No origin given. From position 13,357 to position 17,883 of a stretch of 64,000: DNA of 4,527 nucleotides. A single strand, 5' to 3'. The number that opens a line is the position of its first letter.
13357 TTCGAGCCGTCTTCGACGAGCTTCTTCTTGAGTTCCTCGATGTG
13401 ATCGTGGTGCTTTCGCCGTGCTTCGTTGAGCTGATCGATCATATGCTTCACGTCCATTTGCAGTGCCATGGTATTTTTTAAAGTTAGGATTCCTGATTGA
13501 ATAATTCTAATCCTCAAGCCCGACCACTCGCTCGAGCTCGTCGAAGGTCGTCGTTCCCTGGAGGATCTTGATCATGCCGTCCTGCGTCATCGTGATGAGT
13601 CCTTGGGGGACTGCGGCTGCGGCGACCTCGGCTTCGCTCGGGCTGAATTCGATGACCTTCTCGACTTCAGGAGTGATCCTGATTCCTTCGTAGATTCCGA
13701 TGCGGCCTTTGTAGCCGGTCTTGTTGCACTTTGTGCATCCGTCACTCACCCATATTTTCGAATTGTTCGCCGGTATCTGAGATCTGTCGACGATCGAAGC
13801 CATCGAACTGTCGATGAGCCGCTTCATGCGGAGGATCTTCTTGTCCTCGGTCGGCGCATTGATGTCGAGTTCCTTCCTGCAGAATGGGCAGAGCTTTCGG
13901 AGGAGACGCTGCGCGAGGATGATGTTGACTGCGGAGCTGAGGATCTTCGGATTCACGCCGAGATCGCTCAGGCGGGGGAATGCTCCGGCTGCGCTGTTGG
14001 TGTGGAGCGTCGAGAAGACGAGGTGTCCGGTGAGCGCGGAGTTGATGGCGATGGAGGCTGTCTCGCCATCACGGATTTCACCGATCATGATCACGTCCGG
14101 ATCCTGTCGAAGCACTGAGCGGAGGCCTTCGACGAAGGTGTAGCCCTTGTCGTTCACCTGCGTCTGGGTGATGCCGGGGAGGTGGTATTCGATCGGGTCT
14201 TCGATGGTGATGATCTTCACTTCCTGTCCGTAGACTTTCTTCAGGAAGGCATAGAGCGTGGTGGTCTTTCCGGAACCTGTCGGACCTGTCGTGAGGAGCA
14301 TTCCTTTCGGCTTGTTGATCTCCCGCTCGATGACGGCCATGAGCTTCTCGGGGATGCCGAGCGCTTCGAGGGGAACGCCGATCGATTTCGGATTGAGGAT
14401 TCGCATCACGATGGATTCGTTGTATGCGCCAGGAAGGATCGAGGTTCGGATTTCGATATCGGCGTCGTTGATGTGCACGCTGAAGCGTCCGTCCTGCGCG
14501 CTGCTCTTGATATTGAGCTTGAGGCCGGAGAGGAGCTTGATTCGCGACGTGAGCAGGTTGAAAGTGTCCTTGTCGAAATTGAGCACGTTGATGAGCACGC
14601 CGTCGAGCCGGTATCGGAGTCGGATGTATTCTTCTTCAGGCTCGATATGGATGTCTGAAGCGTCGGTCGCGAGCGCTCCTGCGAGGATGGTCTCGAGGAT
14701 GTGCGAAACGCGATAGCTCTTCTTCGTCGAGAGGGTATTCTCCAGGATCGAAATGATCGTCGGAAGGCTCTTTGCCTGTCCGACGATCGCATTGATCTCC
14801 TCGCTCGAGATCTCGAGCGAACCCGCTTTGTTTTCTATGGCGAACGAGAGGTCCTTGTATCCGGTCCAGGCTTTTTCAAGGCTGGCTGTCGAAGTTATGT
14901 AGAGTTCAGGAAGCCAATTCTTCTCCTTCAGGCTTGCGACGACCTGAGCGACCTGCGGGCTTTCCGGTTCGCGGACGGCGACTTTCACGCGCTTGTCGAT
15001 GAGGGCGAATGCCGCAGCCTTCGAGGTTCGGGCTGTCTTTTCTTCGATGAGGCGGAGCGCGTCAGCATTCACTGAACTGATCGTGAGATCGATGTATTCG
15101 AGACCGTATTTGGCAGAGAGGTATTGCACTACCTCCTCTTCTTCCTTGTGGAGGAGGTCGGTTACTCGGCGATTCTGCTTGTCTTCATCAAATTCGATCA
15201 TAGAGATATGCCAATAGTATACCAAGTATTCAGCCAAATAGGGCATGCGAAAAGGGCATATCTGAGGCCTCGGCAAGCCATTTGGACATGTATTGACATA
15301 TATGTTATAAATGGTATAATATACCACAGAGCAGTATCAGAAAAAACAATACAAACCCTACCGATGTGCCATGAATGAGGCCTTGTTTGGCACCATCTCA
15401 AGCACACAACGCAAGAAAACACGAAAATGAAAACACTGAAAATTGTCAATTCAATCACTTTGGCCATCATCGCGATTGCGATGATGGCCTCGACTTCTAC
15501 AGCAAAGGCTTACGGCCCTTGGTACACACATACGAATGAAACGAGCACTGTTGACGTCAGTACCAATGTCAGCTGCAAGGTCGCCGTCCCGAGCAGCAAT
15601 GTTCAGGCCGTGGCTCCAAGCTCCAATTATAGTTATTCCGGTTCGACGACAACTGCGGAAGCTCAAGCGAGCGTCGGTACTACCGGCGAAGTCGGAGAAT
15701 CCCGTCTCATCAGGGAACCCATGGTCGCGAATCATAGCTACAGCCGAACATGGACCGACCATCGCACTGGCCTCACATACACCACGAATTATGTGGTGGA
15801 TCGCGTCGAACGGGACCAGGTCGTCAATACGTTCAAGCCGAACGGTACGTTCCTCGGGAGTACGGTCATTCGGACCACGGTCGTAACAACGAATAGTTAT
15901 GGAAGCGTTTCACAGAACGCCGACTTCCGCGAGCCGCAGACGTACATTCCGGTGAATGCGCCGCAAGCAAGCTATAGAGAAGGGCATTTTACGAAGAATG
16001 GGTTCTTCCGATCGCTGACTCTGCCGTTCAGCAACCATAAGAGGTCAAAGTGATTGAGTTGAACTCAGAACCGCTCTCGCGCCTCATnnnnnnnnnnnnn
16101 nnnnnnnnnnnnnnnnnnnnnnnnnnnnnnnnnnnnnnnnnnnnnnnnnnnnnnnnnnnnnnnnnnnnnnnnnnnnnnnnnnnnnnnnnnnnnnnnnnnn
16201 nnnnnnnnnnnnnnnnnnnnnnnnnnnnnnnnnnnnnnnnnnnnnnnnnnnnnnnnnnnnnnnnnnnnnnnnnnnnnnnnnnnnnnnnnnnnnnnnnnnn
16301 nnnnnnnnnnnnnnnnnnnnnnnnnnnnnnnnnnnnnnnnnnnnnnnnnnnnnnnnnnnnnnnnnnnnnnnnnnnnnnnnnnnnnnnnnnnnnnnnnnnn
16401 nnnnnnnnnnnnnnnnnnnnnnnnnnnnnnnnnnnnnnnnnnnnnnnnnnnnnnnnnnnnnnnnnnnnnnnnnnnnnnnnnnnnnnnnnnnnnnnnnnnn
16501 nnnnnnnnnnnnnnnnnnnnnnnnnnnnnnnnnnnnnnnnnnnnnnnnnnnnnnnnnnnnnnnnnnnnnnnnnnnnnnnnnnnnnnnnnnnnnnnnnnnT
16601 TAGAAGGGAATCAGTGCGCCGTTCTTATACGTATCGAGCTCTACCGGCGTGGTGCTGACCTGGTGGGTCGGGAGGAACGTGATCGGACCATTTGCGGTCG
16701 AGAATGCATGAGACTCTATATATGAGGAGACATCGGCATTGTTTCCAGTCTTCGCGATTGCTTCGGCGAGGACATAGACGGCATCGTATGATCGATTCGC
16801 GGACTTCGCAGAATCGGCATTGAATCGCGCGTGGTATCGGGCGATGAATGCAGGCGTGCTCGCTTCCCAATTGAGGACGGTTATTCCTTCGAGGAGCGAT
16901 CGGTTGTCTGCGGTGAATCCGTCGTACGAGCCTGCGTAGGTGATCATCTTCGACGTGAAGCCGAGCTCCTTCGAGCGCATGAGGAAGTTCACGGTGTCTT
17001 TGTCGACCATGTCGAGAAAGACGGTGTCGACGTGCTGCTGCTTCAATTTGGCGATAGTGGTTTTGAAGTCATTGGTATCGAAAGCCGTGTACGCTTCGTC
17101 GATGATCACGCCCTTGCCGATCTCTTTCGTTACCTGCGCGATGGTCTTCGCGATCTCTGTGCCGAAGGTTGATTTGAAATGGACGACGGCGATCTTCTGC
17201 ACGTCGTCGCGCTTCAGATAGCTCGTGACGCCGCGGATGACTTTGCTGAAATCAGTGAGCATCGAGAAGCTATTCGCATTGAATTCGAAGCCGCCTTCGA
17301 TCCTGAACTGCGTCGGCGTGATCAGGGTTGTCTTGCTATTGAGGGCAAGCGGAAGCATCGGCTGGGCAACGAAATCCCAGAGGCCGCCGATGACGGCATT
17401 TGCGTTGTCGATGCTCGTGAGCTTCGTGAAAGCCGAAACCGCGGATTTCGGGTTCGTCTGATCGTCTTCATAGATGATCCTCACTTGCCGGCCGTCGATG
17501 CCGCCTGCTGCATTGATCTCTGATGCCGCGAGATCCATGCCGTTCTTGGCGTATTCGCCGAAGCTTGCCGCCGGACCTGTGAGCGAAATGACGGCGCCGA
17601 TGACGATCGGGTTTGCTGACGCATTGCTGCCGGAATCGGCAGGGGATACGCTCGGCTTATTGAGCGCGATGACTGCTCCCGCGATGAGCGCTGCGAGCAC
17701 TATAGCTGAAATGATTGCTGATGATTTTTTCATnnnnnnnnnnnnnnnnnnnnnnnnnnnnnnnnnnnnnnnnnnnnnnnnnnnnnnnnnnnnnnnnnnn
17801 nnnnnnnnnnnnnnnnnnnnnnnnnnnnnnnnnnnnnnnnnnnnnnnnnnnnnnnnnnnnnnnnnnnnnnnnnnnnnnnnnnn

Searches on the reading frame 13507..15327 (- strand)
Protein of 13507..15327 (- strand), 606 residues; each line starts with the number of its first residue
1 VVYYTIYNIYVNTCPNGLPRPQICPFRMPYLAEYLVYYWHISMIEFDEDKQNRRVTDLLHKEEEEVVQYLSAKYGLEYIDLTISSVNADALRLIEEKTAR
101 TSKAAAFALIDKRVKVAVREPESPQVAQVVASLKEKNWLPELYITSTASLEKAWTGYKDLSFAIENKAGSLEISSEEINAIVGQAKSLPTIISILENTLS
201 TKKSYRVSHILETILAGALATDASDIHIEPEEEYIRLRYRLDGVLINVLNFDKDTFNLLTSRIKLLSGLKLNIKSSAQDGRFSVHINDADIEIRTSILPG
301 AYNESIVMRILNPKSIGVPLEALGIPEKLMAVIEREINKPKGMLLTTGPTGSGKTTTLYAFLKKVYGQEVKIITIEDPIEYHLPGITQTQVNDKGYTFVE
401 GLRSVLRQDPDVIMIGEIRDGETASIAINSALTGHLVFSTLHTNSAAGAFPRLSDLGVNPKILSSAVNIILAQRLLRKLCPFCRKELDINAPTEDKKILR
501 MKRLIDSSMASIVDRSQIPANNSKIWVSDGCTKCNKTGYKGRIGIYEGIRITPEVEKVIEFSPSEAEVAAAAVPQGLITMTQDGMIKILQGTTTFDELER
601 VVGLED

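Call 75: search_protein_families(library=pfam, proteins=[window:13507-15327:-], max_evalue=0.00001)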
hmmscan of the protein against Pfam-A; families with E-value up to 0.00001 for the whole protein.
window:13507-15327:- (606 aa): 1 family
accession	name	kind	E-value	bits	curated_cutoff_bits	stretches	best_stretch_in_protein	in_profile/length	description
PF00437.27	T2SSE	-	1.2e-116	389.8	24.9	1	206-600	7-370/370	Type II/IV secretion system protein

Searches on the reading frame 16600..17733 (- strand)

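Call 75: search_protein_families(library=pfam, proteins=[window:16600-17733:-], max_evalue=0.00001)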
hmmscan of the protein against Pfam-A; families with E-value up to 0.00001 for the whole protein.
window:16600-17733:- (377 aa): 3 families
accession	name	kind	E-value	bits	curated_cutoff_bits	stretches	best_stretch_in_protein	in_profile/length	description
PF13458.12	Peripla_BP_6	-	1.2e-51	176.9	31.7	1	42-360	1-330/343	Periplasmic binding protein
PF13433.12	Peripla_BP_5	-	3.4e-25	89.4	27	1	44-360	2-328/363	Periplasmic binding protein domain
PF01094.35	ANF_receptor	-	1.4e-16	60.9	25.4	1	63-343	3-306/353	Receptor family ligand binding region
